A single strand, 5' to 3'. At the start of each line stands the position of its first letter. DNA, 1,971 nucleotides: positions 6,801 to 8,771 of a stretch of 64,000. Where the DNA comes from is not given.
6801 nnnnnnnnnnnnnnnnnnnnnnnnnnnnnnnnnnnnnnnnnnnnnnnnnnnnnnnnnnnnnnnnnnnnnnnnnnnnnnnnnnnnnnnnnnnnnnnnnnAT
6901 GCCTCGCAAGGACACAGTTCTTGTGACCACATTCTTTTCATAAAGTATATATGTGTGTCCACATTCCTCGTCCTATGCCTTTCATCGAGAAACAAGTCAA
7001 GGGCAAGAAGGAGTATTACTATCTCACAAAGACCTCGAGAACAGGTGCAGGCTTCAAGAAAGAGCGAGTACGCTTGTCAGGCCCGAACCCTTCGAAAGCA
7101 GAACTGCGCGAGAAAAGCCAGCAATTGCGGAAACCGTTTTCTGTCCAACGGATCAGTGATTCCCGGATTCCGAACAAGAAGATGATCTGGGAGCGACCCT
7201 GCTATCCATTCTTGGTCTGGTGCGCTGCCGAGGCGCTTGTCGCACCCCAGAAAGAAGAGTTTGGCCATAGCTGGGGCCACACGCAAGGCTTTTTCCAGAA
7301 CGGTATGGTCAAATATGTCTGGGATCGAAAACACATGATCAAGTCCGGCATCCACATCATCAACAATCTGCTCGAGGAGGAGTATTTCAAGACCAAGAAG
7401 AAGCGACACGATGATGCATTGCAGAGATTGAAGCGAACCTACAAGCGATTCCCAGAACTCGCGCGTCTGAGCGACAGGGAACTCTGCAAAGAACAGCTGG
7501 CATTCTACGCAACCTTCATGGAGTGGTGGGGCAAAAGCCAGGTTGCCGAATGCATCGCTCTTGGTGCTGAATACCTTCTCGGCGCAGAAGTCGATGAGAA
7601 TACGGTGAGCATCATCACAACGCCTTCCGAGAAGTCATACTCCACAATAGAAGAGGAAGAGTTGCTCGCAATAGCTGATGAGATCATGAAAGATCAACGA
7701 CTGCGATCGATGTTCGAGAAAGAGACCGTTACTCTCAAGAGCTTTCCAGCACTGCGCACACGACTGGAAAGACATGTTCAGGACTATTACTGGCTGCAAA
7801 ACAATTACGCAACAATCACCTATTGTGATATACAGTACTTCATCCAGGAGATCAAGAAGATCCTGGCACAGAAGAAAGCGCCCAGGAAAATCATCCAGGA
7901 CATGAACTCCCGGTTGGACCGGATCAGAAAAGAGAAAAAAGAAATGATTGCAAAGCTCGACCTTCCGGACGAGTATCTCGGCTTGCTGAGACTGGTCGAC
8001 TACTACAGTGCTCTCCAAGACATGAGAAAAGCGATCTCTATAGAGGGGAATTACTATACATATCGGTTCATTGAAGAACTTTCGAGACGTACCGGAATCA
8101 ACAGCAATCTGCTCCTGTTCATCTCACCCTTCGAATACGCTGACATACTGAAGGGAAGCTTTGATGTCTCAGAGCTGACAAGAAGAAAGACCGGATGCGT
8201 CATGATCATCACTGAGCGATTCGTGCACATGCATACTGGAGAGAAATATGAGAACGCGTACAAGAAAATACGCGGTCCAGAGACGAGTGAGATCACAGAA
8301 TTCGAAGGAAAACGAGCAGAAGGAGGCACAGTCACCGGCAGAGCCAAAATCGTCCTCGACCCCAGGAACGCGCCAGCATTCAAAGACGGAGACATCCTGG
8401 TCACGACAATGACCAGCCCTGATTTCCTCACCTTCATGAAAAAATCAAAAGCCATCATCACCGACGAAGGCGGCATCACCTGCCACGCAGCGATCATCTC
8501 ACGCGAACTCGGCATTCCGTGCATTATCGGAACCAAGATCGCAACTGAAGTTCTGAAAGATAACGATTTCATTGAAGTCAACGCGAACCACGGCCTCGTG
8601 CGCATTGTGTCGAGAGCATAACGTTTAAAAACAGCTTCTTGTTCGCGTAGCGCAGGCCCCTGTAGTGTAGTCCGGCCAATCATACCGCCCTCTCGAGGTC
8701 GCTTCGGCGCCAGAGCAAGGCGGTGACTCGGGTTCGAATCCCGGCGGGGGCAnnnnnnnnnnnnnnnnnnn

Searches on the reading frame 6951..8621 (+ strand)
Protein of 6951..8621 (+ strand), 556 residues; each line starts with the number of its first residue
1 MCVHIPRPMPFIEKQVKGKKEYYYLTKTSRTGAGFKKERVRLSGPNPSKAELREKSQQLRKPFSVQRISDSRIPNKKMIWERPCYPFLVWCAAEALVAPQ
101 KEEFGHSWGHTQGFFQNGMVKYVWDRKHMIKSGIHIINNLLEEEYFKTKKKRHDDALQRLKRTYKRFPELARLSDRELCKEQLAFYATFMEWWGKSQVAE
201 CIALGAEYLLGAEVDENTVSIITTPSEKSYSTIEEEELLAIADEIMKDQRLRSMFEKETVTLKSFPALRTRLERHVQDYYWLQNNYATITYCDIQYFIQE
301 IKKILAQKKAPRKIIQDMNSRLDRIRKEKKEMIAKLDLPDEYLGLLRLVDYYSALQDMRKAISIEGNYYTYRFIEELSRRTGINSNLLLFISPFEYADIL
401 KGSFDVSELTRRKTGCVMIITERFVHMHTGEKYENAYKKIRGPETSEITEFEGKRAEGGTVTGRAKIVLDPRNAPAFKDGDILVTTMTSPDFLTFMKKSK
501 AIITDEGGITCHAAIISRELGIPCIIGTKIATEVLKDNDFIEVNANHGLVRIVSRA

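Call 63: search_protein_families(library=pfam, proteins=[window:6951-8621:+], max_evalue=1e-8)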
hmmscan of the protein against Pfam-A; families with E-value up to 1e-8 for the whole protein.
window:6951-8621:+ (556 aa): 1 family
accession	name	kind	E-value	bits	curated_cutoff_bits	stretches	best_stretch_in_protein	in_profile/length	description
PF00391.29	PEP-utilizers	-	4.3e-25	87.6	23.1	1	477-548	1-72/72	PEP-utilising enzyme, mobile domain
